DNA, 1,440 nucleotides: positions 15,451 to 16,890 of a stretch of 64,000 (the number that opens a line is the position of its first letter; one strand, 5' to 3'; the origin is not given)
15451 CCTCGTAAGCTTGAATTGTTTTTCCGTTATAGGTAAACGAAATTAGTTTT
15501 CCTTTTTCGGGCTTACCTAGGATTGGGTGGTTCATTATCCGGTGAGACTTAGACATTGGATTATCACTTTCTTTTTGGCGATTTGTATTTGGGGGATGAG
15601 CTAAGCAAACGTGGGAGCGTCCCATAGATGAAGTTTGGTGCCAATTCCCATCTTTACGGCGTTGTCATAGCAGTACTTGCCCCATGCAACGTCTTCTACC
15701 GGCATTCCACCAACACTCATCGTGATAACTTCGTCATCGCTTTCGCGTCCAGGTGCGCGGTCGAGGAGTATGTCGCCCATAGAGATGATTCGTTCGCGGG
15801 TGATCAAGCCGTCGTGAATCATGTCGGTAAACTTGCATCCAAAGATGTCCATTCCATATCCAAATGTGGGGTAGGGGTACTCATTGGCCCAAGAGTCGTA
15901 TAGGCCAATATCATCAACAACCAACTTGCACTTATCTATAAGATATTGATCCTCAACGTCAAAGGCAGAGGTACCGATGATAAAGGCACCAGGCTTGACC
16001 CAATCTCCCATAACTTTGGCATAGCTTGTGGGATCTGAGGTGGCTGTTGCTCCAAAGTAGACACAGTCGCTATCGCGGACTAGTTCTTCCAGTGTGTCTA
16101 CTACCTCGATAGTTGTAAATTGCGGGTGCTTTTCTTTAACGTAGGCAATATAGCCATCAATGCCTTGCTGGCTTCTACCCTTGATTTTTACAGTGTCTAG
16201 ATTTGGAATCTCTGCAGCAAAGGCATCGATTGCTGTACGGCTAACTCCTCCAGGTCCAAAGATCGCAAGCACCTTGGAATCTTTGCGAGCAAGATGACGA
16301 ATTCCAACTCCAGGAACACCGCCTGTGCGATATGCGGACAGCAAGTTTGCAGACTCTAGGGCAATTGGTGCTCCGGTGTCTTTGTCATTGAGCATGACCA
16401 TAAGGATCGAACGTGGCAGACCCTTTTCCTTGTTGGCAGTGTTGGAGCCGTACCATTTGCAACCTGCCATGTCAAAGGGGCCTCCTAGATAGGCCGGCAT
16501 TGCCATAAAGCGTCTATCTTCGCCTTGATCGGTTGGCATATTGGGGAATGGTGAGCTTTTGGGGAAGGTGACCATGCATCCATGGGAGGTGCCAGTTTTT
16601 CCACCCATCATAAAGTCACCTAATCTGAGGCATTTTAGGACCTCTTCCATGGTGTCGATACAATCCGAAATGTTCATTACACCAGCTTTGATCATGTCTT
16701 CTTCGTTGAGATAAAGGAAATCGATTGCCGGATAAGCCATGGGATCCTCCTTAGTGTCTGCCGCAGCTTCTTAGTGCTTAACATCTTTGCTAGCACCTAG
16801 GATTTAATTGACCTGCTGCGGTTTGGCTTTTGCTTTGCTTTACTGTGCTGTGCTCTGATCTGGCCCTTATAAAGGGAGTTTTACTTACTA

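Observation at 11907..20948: Eight-gene minus-strand cluster: four-subunit flavo/Fe-S dehydrogenase set plus OCD-family enzyme, Amt, acyl-CoA synthetase and XRE-cupin regulator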

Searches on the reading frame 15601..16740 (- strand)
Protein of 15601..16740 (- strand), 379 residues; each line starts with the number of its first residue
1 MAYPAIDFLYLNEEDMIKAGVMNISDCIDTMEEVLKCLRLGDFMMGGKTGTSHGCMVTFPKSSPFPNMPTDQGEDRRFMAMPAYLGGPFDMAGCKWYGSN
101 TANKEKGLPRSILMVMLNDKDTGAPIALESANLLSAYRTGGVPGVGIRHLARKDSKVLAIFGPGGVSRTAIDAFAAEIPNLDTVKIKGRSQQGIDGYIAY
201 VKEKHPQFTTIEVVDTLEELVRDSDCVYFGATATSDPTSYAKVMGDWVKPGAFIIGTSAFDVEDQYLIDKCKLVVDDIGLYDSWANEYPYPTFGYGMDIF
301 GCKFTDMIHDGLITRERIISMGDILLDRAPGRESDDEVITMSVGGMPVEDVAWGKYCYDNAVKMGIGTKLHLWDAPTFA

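Call 3: search_protein_families(library=pfam, proteins=[window:15601-16740:-], max_evalue=0.001)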
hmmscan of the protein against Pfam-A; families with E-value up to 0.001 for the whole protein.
window:15601-16740:- (379 aa): 1 family
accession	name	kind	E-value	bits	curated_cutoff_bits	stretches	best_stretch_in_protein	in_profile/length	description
PF02423.21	OCD_Mu_crystall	-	4e-61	207.2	24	1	26-363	7-312/314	Ornithine cyclodeaminase/mu-crystallin family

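Call 4: search_protein_families(library=ncbifam, proteins=[window:15601-16740:-], max_evalue=0.001)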
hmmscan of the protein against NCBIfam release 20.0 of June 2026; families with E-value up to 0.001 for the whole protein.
window:15601-16740:- (379 aa): 13 families
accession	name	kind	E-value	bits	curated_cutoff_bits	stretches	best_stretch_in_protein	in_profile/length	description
NF004848.0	PRK06199.1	subfamily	3.1e-155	516.9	362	1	5-378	6-378/379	tyramine oxidase subunit B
TIGR03944.1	dehyd_SbnB_fam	equivalog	1.1e-44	152.8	326.9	2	60-278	39-248/327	2,3-diaminopropionate biosynthesis protein SbnB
TIGR02371.1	ala_DH_arch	equivalog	7.6e-37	127.1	409.15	2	79-278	53-246/325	alanine dehydrogenase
NF006379.0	PRK08618.1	equivalog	1.1e-30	107.2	417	1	74-371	47-325/326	ornithine cyclodeaminase family protein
NF004793.0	PRK06141.1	equivalog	3.1e-23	82.2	322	1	68-276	40-241/314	bifunctional Delta(1)-pyrroline-2-carboxylate/Delta(1)-piperideine-2-carboxylate reductase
NF045643.1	ImmsucRedBhcD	equivalog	5.2e-19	68.7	500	2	93-256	65-220/321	iminosuccinate reductase BhcD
NF006141.0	PRK08291.1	equivalog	1e-13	51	408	1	103-371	79-329/330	cyclodeaminase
NF005762.1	PRK07589.1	equivalog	1.5e-13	50.4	350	1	94-254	67-220/334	ornithine cyclodeaminase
NF005603.0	PRK07340.1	equivalog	3.4e-12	46.2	266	1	78-278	53-243/307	delta(1)-pyrroline-2-carboxylate reductase family protein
NF005296.0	PRK06823.1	equivalog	8.4e-12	44.7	438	1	102-358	74-310/315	ornithine cyclodeaminase family protein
TIGR02992.1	ectoine_eutC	equivalog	9.8e-12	44.6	471.65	1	102-368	75-323/326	ectoine utilization protein EutC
NF045512.1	PyrPipCarbRedLhpI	equivalog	2.8e-10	39.8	400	1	77-263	48-219/298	bifunctional Delta(1)-pyrroline-2-carboxylate/Delta(1)-piperideine-2-carboxylate reductase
NF005011.0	PRK06407.1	subfamily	3.8e-05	23.1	337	1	79-246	51-205/302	ornithine cyclodeaminase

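Call 5: find_encoding_contigs(protein=window:15601-16740:-, flank=10000, max_places=6)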
Protein window:15601-16740:- (379 aa): 2 contigs read that carry it; 2 places shown.
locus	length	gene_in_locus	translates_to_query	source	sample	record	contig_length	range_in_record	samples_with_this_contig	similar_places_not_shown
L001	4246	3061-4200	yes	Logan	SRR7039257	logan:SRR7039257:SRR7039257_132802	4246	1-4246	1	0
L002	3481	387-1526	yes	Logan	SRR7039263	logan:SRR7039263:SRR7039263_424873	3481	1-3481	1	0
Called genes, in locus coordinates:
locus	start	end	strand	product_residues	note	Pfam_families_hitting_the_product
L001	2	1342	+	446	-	?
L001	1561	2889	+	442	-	PF00909:Ammonium_transp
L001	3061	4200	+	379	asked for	PF02423:OCD_Mu_crystall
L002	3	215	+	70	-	?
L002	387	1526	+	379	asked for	PF02423:OCD_Mu_crystall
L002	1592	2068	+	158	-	PF13510:Fer2_4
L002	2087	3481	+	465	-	?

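Call 8: search_solved_structures(query=window:15601-16740:-, max_evalue=0.00001)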
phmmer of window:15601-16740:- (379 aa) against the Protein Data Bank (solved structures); distinct sequences matched with E-value up to 0.00001: 12.
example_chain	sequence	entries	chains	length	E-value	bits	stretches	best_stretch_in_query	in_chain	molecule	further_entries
4m54_A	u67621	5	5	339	9.9e-34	119.8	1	63-373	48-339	Putative ornithine cyclodeaminase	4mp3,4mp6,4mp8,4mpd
1omo_A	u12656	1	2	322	2e-25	92.5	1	77-371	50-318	alanine dehydrogenase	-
1vll_A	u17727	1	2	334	2.1e-25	92.4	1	76-371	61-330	alanine dehydrogenase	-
6t3e_A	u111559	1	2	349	9.4e-24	87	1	79-371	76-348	DELTA1-pyrroline-2-carboxylate reductase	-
7cxs_B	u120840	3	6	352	2.2e-08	36.4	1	57-281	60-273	CmnK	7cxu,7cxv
1u7h_A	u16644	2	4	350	3.5e-08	35.7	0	95-254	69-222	ornithine cyclodeaminase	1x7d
7rbp_A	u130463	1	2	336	3.7e-08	35.7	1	58-255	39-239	Ornithine cyclodeaminase/mu-crystallin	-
4bv8_A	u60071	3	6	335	1.1e-07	34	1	76-260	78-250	THIOMORPHOLINE-CARBOXYLATE DEHYDROGENASE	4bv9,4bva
2i99_A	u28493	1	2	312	7.3e-07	31.4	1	109-261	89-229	Mu-crystallin homolog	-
6rqa_A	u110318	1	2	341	1.1e-06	30.8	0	94-172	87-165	iminosuccinate reductase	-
5yu0_A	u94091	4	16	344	3e-06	29.4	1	88-179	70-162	Lysine cyclodeaminase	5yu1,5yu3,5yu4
5gzi_B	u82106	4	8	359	3.3e-06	29.3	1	88-179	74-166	Lysine cyclodeaminase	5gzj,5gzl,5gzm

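Call 9: find_homologous_proteins(query=window:15601-16740:-, max_evalue=1e-20)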
Query window:15601-16740:- (379 aa): 8000 proteins with E <= 1e-20 among 8000 candidates; the best 120 are listed.
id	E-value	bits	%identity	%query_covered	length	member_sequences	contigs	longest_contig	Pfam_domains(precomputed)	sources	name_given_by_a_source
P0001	5.6e-240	814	90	100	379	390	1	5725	PF02423.22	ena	-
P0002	1.0e-221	754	84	100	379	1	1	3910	PF02423.22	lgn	-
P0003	2.6e-178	611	69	99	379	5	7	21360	PF02423.22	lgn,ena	-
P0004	7.8e-178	609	68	99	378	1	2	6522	PF02423.22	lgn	-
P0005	4.0e-177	607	69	100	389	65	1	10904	PF02423.22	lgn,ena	-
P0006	5.5e-177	606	69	100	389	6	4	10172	PF02423.22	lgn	-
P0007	1.7e-173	595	67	99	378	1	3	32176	PF02423.22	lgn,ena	-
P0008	5.6e-173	593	66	99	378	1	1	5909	PF02423.22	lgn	-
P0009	9.1e-173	592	66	99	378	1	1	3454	PF02423.22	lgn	-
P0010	1.1e-172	592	66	99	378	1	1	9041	PF02423.22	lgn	-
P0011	1.3e-172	592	66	99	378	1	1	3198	PF02423.22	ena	-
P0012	1.5e-172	592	66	99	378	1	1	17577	PF02423.22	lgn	-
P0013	2.2e-172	591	67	99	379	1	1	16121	PF02423.22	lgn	-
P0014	2.9e-172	591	66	99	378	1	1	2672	PF02423.22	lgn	-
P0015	4.4e-172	590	67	99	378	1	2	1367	PF02423.22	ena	-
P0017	1.5e-171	588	66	99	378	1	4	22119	PF02423.22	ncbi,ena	-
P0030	1.0e-169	582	66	99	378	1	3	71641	PF02423.22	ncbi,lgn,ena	-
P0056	6.2e-162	557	61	99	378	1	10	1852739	PF02423.22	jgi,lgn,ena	-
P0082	6.9e-160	550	60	99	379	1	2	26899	PF02423.22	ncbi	-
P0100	1.9e-157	542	59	100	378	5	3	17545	PF02423.22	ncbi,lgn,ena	-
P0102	2.2e-157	542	59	100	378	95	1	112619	PF02423.22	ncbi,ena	-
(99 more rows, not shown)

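Call 12: find_related_loci(query=A1, collection=genome_contigs, flank=10000)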
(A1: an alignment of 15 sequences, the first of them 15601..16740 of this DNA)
Query A1 (379 aa) in genome_contigs; peptide patterns used: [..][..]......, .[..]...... (x = any residue, [..] = any of these).
600 stretches matched a pattern (row limit reached: there are more); 562 encode a relative of the query (tblastn E <= 1e-3); the best 80 are kept; 80 distinct loci.
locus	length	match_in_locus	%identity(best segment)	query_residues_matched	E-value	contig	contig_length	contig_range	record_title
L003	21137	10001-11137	91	1-379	0e+0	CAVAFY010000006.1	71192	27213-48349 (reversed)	Alloprevotella sp. isolate G02646-L1_cleanbin_000021 genome assembly, contig: Spades_G02646-L1_contig_178, whole genome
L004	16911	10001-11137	91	1-379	0e+0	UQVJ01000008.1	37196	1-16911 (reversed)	uncultured Eggerthella sp. isolate UMGS675 genome assembly, contig: NODE_231_length_37196_cov_5.704451, whole genome sho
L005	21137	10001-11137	91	1-379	0e+0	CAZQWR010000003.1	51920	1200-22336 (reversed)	MAG TPA_asm: uncultured Cryptobacterium sp. isolate binchicken_co354_222 genome assembly, contig: NODE_452_length_51920_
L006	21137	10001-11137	91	1-379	0e+0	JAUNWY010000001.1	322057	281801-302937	MAG: Eggerthella sp. isolate S9M_St_61 NODE_3_length_322057_cov_42.603801, whole genome shotgun sequence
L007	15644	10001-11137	91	1-379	0e+0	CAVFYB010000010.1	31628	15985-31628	Bacteroidaceae bacterium isolate G02647-L1_cleanbin_000031 genome assembly, contig: Spades_G02647-L1_contig_977, whole g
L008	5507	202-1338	91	1-379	0e+0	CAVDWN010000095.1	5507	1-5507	Sphaerochaetaceae bacterium isolate SRR8978503_cleanbin_000002 genome assembly, contig: Spades_SRR8978503_contig_958, wh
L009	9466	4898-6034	91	1-379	0e+0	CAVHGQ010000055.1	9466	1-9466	Candidatus Melainabacteria bacterium isolate H07653-L1_cleanbin_000036 genome assembly, contig: Spades_H07653-L1_contig_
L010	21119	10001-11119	70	3-376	0e+0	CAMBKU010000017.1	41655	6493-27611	MAG: uncultured Lachnospiraceae bacterium isolate SRR17382102_bin.2_metaWRAP_v1.3_MAG genome assembly, contig: ERZ105446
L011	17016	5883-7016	68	1-379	5e-179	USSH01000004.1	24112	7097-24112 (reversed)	uncultured Coprococcus sp. isolate UMGS2033 genome assembly, contig: NODE_711_length_24112_cov_3.115600, whole genome sh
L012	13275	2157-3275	68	3-376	7e-178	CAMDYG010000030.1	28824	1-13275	MAG: uncultured Eubacterium sp. isolate SRR11489789_bin.15_metaWRAP_v1.3_MAG genome assembly, contig: ERZ11466733.1812,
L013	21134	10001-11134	68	1-379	1e-176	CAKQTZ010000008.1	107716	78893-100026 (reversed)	MAG: uncultured Coprococcus sp. isolate REFINED_METABAT215_TOP10_CONTIGS_1500_ASSEMBLY_K77_MERGED__Hadza_MoBio_hadza-I-L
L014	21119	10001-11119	67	3-376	1e-175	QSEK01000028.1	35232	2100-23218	Eubacterium sp. AM49-13BH AM49-13BH.Scaf28, whole genome shotgun sequence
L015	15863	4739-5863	66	1-376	3e-174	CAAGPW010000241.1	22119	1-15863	MAG TPA_asm: Lachnospiraceae bacterium, isolate HGM12119, WGS project CAAGPW010000000 data, contig: SRS820611_2_k75_1999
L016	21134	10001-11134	61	1-379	6e-166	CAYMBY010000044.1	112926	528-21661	MAG TPA_asm: uncultured Butyrivibrio sp. isolate binchicken_co229_192 genome assembly, contig: k141_2121642, whole genom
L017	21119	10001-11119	64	6-379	8e-164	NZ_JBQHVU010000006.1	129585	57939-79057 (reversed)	Candidatus Weimeria sp. HCP3S3_B5 contig00006, whole genome shotgun sequence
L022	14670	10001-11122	60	1-376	2e-160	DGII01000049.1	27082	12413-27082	MAG TPA_asm: Lachnospiraceae bacterium UBA3826 UBA3826_contig_62068, whole genome shotgun sequence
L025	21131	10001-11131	59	1-379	8e-159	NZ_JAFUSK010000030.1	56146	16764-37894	MAG: Pseudobutyrivibrio sp. isolate RGIG4783 Roe_deer_Reticulum-3__c93179, whole genome shotgun sequence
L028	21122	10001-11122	60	1-376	3e-158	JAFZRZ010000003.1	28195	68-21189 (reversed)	MAG: Lachnospiraceae bacterium isolate RGIG8044 Water_buffalos_Rumen-1__c50985, whole genome shotgun sequence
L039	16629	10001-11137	57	1-378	1e-156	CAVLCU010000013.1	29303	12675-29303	Lachnospiraceae bacterium isolate G02639-L1_cleanbin_000018 genome assembly, contig: Spades_G02639-L1_contig_539, whole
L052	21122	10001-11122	59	1-376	5e-155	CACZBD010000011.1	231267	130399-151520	MAG: uncultured Lachnospiraceae bacterium isolate RUG12462 genome assembly, contig: RUG12462_asm_11, whole genome shotgu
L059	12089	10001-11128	61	1-378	1e-152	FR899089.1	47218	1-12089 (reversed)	Ruminococcus sp. CAG:403 genomic scaffold, scf123, whole genome shotgun sequence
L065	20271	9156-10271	58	3-376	3e-150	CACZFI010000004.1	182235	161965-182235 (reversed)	MAG: uncultured Lachnospiraceae bacterium isolate RUG12564 genome assembly, contig: RUG12564_asm_4, whole genome shotgun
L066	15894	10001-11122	58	1-376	5e-150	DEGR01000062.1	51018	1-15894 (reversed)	MAG TPA_asm: Lachnospira sp. UBA2821 UBA2821_contig_463, whole genome shotgun sequence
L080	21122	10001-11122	57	1-376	4e-145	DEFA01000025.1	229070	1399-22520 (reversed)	MAG TPA_asm: Lachnospiraceae bacterium UBA2864 UBA2864_contig_599, whole genome shotgun sequence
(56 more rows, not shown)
